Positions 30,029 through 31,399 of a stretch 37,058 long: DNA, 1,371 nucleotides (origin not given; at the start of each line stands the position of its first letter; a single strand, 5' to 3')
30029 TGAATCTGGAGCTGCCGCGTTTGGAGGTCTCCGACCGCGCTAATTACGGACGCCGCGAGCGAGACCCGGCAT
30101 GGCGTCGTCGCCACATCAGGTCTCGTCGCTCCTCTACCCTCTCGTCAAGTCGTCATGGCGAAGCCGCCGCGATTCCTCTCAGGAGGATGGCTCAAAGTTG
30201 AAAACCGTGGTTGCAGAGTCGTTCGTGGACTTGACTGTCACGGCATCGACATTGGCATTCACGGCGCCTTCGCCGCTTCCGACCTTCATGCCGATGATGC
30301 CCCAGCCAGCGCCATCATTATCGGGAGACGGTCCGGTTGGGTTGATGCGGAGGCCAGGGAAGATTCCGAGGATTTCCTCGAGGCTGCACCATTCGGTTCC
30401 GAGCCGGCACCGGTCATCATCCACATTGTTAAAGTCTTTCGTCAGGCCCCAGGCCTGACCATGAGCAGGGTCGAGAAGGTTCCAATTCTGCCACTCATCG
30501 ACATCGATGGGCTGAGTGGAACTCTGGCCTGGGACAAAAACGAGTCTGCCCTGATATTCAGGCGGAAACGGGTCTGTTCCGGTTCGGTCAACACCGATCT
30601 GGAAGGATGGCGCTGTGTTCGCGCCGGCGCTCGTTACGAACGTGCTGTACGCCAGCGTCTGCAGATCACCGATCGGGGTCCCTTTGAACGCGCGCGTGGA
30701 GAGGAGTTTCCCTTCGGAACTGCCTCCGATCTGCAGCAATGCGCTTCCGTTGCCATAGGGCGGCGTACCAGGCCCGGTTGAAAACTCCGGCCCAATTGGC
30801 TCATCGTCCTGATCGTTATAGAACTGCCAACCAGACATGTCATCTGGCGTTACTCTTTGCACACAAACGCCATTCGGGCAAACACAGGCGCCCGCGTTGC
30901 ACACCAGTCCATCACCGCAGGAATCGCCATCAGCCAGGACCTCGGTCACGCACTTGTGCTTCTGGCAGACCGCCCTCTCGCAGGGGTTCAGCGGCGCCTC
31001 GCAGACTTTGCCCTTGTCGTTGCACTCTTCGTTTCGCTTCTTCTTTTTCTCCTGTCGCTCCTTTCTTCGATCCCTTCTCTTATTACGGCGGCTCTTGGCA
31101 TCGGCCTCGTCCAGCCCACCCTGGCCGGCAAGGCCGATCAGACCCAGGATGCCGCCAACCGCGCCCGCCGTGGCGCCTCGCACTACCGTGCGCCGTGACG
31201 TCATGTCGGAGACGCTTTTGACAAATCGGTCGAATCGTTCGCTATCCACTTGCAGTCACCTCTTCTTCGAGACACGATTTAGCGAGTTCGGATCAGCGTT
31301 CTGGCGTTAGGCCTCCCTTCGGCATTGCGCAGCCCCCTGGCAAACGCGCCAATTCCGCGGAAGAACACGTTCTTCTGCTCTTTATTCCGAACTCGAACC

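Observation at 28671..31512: Lower-GC two-gene block splits an ABC importer operon between its binding-protein and permease genes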

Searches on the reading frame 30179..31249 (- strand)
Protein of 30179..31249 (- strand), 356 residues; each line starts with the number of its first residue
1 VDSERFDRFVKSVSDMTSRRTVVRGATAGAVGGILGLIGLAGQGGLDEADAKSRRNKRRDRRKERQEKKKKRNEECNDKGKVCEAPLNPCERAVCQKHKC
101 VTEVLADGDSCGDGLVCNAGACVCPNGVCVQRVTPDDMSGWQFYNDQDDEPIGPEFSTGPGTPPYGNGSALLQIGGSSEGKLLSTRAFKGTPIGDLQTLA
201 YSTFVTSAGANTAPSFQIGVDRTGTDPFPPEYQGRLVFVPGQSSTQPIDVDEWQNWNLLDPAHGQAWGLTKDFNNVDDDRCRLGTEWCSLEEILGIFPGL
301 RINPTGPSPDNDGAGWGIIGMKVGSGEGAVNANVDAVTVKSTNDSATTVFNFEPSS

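Call 3: search_protein_families(library=pfam, proteins=[window:30179-31249:-], max_evalue=0.01)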
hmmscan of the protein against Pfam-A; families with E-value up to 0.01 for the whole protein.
window:30179-31249:- (356 aa): 0 families

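Call 7: find_homologous_proteins(query=window:30179-31249:-, max_evalue=0.001)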
Query window:30179-31249:- (356 aa): 21 proteins with E <= 0.001 among 3402 candidates.
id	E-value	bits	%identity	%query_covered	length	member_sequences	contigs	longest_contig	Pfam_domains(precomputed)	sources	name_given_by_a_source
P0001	1.9e-244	828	100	100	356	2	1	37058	-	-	-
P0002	1.2e-96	342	50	99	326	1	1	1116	-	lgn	-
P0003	2.2e-95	338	45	100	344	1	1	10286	-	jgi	jgi:hypothetical protein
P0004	3.7e-95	337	44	100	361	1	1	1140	-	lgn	-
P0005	1.1e-94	335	46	100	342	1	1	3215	-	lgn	-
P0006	1.5e-92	329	44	100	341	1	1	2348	-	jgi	jgi:hypothetical protein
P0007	3.9e-90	321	45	100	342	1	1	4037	-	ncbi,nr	ncbi:MAG: hypothetical protein KC432_13200 [Thermomicrobiales bacterium]|nr:hypothetical protein [Th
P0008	1.4e-89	319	48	99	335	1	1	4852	-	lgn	-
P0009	1.9e-87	312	42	100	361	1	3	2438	-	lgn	-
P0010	1.4e-86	309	44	100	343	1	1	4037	-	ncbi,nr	ncbi:MAG: hypothetical protein KC432_13195 [Thermomicrobiales bacterium]|nr:hypothetical protein [Th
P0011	1.9e-86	308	54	79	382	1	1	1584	-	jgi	jgi:hypothetical protein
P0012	1.4e-85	306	49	99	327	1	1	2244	-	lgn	-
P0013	1.6e-84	302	48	99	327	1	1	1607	-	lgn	-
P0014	3.9e-81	291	45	99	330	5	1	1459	-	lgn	-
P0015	1.1e-74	270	44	99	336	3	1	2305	-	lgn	-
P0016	1.6e-57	213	44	79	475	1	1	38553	PF00805.29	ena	-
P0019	6.8e-54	201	34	91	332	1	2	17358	-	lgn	-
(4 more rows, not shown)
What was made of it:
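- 30179..31249 (-): ORF-B, 356 aa. Domains: Tat-type leader (MDSERFD...SRR), polybasic helix (aa 48-72), Cys-rich module (aa 75-130) and a C-terminal jelly-roll of lectin/CBM type (aa 133-356). 21 homologues, all Thermomicrobiales or unnamed (call 7).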

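Call 15: find_encoding_contigs(protein=P0016, flank=8000, max_places=2)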
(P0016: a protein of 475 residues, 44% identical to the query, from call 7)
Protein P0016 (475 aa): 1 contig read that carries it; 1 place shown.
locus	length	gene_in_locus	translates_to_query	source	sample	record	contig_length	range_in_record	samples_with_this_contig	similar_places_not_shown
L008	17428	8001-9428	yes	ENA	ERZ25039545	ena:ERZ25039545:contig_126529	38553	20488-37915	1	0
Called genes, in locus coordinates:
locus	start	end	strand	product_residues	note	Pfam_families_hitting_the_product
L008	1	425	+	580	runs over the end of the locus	-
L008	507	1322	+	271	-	-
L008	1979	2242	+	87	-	-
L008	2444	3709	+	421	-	-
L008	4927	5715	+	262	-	PF13599:Pentapeptide_4 (faint), PF00805:Pentapeptide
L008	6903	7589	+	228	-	-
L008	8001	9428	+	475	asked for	PF00805:Pentapeptide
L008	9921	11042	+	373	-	PF13599:Pentapeptide_4 (weak), PF00805:Pentapeptide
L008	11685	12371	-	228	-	-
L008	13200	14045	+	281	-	PF13599:Pentapeptide_4 (faint), PF00805:Pentapeptide (weak)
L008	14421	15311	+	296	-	-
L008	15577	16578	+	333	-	PF13599:Pentapeptide_4 (faint), PF00805:Pentapeptide (faint)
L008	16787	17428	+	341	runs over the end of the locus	PF13576:Pentapeptide_3 (faint), PF13599:Pentapeptide_4 (weak), PF00805:Pentapeptide, PF04885:Stig1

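Call 16: find_encoding_contigs(protein=P0019, flank=8000, max_places=2)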
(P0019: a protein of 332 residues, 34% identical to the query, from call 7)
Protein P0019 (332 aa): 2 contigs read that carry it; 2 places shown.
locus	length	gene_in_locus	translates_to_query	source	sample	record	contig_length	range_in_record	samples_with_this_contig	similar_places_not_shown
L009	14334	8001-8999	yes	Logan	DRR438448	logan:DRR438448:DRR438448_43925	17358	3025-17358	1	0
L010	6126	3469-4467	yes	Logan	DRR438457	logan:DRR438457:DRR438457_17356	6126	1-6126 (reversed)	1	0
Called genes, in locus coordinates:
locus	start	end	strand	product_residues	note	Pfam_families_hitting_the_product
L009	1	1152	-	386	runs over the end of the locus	PF13473:Cupredoxin_1 (weak), PF00127:Copper-bind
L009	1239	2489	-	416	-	PF02771:Acyl-CoA_dh_N, PF02770:Acyl-CoA_dh_M, PF00441:Acyl-CoA_dh_1, PF08028:Acyl-CoA_dh_2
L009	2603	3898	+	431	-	PF00890:FAD_binding_2 (weak), PF01266:DAO (weak), PF01494:FAD_binding_3, PF01946:Thi4 (weak), PF03486:HI0933_like (weak), PF07992:Pyr_redox_2, PF12831:FAD_oxidored, PF26311:ETF-QO_FixC_C, +2 more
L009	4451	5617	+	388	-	-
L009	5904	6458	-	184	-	-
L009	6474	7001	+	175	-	-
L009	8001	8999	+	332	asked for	-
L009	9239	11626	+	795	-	PF13491:FtsK_4TM, PF17854:FtsK_alpha, PF01580:FtsK_SpoIIIE, PF09397:FtsK_gamma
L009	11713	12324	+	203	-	PF21176:RecR_HhH, PF02132:RecR_ZnF (weak), PF01751:Toprim, PF13662:Toprim_4, PF21175:RecR_C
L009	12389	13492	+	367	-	-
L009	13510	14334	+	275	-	?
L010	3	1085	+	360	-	?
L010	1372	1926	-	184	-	-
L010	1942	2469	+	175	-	-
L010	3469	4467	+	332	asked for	-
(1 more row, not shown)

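Call 17: find_encoding_contigs(protein=P0003, flank=8000, max_places=2)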
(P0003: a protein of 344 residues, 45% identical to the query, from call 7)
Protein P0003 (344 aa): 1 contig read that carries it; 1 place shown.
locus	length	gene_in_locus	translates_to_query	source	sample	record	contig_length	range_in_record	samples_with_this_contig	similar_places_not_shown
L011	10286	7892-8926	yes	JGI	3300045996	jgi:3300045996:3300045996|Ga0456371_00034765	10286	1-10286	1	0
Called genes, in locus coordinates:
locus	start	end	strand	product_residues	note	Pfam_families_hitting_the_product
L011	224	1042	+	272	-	PF09622:DUF2391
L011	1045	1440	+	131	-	-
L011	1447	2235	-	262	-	PF00378:ECH_1, PF16113:ECH_2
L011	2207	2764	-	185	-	PF25087:GMPPB_C (faint), PF25084:LbH_EIF2B, PF14602:Hexapep_2, PF00132:Hexapep (weak)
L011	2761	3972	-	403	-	PF00108:Thiolase_N, PF02803:Thiolase_C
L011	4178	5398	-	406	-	PF02771:Acyl-CoA_dh_N, PF02770:Acyl-CoA_dh_M, PF00441:Acyl-CoA_dh_1, PF08028:Acyl-CoA_dh_2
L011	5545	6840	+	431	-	PF00890:FAD_binding_2 (faint), PF01266:DAO (weak), PF01494:FAD_binding_3 (weak), PF01946:Thi4 (weak), PF07992:Pyr_redox_2 (weak), PF12831:FAD_oxidored, PF13450:NAD_binding_8 (weak), PF26311:ETF-QO_FixC_C, +1 more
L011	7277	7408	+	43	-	-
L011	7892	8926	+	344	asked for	-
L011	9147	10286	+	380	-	?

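Call 38: predict_structure(alignment_id=A2)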
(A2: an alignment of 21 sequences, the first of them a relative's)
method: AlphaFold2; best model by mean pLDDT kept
length: 356 residues; sequences in the alignment: 21
mean_pLDDT: 76.1   pTM: 0.69
mean pLDDT of the five models: 76.1, 75.7, 75.2, 73.7, 71.1
residues with pLDDT >= 90: 87; 70-90: 167; 50-70: 55; < 50: 47
segments of 3 or more residues with pLDDT < 50: 1-5, 7-47
pLDDT, mean of each block of 10 residues (from residue 1): 40 37 31 33 41 73 81 72 85 88 88 84 89 88 83 81 80 61 88 95 82 89 61 81 89 94 93 71 91 91 73 70 71 90 92 84
secondary structure, 60 per line:
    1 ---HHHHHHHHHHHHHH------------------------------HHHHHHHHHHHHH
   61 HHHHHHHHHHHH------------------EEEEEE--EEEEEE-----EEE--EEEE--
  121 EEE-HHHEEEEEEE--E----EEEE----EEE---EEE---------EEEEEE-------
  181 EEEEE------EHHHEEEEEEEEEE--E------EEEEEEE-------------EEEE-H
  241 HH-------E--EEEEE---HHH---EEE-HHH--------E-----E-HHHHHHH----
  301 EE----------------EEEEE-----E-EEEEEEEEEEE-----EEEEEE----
elements in order: H4-17 H48-72 E91-96 E99-104 E110-112 E115-118 E121-123 E128-134 E142-145 E150-152 E156-158 E168-173 E181-185 E196-205 E215-221 E235-238 E253-257 E267-269 H290-296 E319-323 E331-341 E347-352
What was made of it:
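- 30179..31249 (-): AF2 model pLDDT 76, pTM 0.69 (call 38).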

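Call 40: search_protein_families(library=ncbifam, proteins=[window:30179-31249:-], max_evalue=0.01)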
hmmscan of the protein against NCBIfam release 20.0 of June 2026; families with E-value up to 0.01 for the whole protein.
window:30179-31249:- (356 aa): 0 families

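Call 42: search_solved_structures(query=A2, max_evalue=10, show_alignments=2)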
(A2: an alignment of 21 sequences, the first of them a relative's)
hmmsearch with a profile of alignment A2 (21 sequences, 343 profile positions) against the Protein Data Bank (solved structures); distinct sequences matched with E-value up to 10: 3.
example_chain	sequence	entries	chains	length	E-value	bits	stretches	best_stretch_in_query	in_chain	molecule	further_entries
2rjp_A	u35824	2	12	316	0.11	14.8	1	69-113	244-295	ADAMTS-4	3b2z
3q2g_A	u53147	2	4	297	0.11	14.7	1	68-113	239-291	A disintegrin and metalloproteinase with thrombospondin motifs 1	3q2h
2jih_A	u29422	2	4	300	0.11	14.7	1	68-113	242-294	ADAMTS-1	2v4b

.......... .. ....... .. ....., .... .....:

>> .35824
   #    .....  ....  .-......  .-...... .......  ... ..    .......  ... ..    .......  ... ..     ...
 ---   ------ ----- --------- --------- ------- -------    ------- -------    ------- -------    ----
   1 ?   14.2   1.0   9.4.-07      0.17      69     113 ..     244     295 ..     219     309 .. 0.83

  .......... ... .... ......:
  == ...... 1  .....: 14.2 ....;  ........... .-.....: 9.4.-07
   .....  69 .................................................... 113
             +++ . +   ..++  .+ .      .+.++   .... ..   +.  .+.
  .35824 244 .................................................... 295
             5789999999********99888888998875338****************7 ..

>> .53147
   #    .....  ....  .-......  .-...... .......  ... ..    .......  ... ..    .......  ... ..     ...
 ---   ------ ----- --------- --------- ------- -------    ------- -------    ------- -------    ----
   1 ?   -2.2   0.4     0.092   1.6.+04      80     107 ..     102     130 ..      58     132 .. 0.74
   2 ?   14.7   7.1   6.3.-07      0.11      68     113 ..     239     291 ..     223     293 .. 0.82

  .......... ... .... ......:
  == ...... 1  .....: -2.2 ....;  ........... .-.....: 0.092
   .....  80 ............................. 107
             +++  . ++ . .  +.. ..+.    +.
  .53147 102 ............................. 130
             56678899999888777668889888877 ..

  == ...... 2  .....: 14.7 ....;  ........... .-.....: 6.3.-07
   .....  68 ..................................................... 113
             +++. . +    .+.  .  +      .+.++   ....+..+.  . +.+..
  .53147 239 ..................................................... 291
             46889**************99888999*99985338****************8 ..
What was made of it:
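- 30179..31249 (-): The Cys module weakly resembles the ADAMTS disintegrin-like module, E = 0.11 (call 42).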

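Call 43: fold_search(model_id=the predicted structure, library=pdb)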
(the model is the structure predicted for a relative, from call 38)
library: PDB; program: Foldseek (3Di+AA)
matches with E <= 10: 670; with E <= 0.001: 0
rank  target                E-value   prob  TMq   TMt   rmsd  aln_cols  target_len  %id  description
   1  8xmz_A                2.4e-02  0.94  0.23  0.51   7.3       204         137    7  Crystal structure of a novel porphyran-binding carbohydrate binding module (released 2024-01-17)
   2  8qpg_TA               3.2e-02  0.97  0.27  0.24   6.8       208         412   12  Turret of Haloferax tailed virus 1 (released 2024-10-09)
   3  9i5b_A                3.2e-02  0.90  0.29  0.26   6.1       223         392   11  Crystal structure of perlecan region 3 mutant (P1019L) construct I876-V1272 including one laminin IV-like and four lam (released 2025-04-02)
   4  5e7h                  3.3e-02  0.69  0.23  0.30   8.4       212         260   12  Crystal structure of domains CD (residues 230-489) of Bacova_02650 (released 2016-05-04)
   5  9i5b_B                4.0e-02  0.92  0.28  0.34   6.1       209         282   11  Crystal structure of perlecan region 3 mutant (P1019L) construct I876-V1272 including one laminin IV-like and four lam (released 2025-04-02)
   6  9x1i_A                5.6e-02  0.91  0.27  0.11   7.4       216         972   10  Structure of endo-beta-N-acetylglucosaminidase HS (released 2026-03-18)
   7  1dyo_A                6.6e-02  0.80  0.26  0.50   7.9       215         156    8  Xylan-Binding Domain from CBM 22, formally x6b domain (released 2000-07-04)
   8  1h6y_A                7.0e-02  0.69  0.25  0.47   7.6       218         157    8  The role of conserved amino acids in the cleft of the C-terminal family 22 carbohydrate binding module of Clostridium  (released 2002-06-27)
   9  8axs_A                7.8e-02  0.54  0.27  0.18   9.1       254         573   11  Sialidases and Fucosidases of Akkermansia muciniphila are key for rapid growth on colonic mucin and nutrient sharing a (released 2023-03-01)
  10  5l73_A                8.3e-02  0.77  0.26  0.46   7.5       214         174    8  MAM domain of human neuropilin-1 (released 2016-10-26)
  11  6r3m_A                1.0e-01  0.80  0.29  0.51   7.1       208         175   10  Family 11 Carbohydrate-Binding Module from Clostridium thermocellum in complex with beta-1,3-1,4-mixed-linked tetrasac (released 2020-02-05)
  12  6yp6                  1.0e-01  0.57  0.27  0.41   9.9       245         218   11  Structural annotation of the conserved carbohydrate esterase vb_24B_21 from Shiga toxin-encoding bacteriophage phi24B (released 2020-09-16)
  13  2zex_B                1.2e-01  0.69  0.25  0.51   7.2       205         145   13  Family 16 carbohydrate binding module (released 2008-03-04)
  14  8h3s_A                1.4e-01  0.33  0.22  0.19   8.8       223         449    9  Substrate-bound EP, polyA model (released 2022-11-23)
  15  2izw_C                1.5e-01  0.06  0.12  0.16  13.5       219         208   11  Crystal structure of Ryegrass Mottle Virus (released 2007-10-02)
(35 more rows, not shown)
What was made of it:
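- On Carbohydrate-binding jelly-roll (CBM / ConA-like) for ORF-B: PDB hits to CBM22, CBM16, CBM11, CBM30 and a porphyran CBM: E 0.02-0.1, TM-score on the target about 0.5 (call 43).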

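Call 68: search_protein_families(library=padloc, proteins=[window:30179-31249:-], max_evalue=0.01)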
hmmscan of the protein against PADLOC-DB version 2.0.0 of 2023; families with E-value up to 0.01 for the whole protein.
window:30179-31249:- (356 aa): 0 families

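Call 69: search_protein_families(library=phrogs, proteins=[window:30179-31249:-], max_evalue=0.01)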
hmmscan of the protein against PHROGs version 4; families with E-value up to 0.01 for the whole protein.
window:30179-31249:- (356 aa): 0 families

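Call 87: fold_search(model_id=the predicted structure, library=viral)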
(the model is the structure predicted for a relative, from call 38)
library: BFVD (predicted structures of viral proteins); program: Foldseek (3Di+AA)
matches with E <= 10: 592; with E <= 0.001: 3
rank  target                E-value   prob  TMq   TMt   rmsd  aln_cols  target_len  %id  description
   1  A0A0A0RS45            4.7e-05  1.00  0.32  0.22  17.2       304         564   13  (no name in the UniProt tables at hand)
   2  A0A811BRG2            7.3e-05  1.00  0.38  0.44  24.1       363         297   14  Uncharacterized protein [Pandoravirus japonicus]
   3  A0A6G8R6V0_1          9.7e-05  1.00  0.31  0.13  11.3       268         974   14  Uncharacterized protein [Synechococcus phage S-H34]
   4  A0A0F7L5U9            1.6e-03  1.00  0.28  0.40   7.5       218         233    9  Uncharacterized protein [uncultured marine virus]
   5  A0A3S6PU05            8.0e-03  0.99  0.27  0.15   8.1       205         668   14  Tailspike 63D sialidase [Klebsiella phage 1611E-K2-1]
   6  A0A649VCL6            8.0e-03  0.98  0.24  0.14   6.7       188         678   14  Minor tail protein [Mycobacterium phage Indlulamithi]
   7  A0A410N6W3            9.5e-03  0.99  0.26  0.23   7.1       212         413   14  Prokaryotic polysaccharide deacetylase [Haloferax tailed virus 1]
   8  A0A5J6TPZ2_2          2.0e-02  0.98  0.27  0.12   6.2       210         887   11  (no name in the UniProt tables at hand)
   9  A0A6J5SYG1            2.0e-02  0.77  0.21  0.20   8.3       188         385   12  Concanavalin A-like lectin/glucanases superfamily [uncultured Caudovirales phage]
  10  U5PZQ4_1              2.2e-02  0.54  0.22  0.09  12.2       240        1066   11  Tail protein [Acinetobacter phage Presley]
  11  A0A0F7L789            2.5e-02  0.87  0.26  0.24   7.3       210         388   10  Uncharacterized protein [uncultured marine virus]
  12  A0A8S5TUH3            2.9e-02  0.51  0.22  0.27   9.8       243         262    6  Uncharacterized protein [Siphoviridae sp. ctWT735]
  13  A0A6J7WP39            3.3e-02  0.38  0.22  0.13  15.4       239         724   12  Uncharacterized protein [uncultured Caudovirales phage]
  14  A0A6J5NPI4            3.7e-02  0.75  0.24  0.27   8.6       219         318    7  Uncharacterized protein [uncultured Caudovirales phage]
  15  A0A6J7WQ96            3.9e-02  0.89  0.26  0.14   7.3       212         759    8  CBM-cenC domain-containing protein [uncultured Caudovirales phage]
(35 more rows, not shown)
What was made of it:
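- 30179..31249 (-): Foldseek gives CBM, laminin-IV and ConA-like hits, E 0.02-0.1 in PDB and 5e-5 to 0.05 in BFVD (calls 43, 87).
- On Carbohydrate-binding jelly-roll (CBM / ConA-like) for ORF-B: BFVD gives lectin and tail-fibre accessory domains (call 87).
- The ORF-B jelly-roll resembles carbohydrate-binding modules (calls 43, 87).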
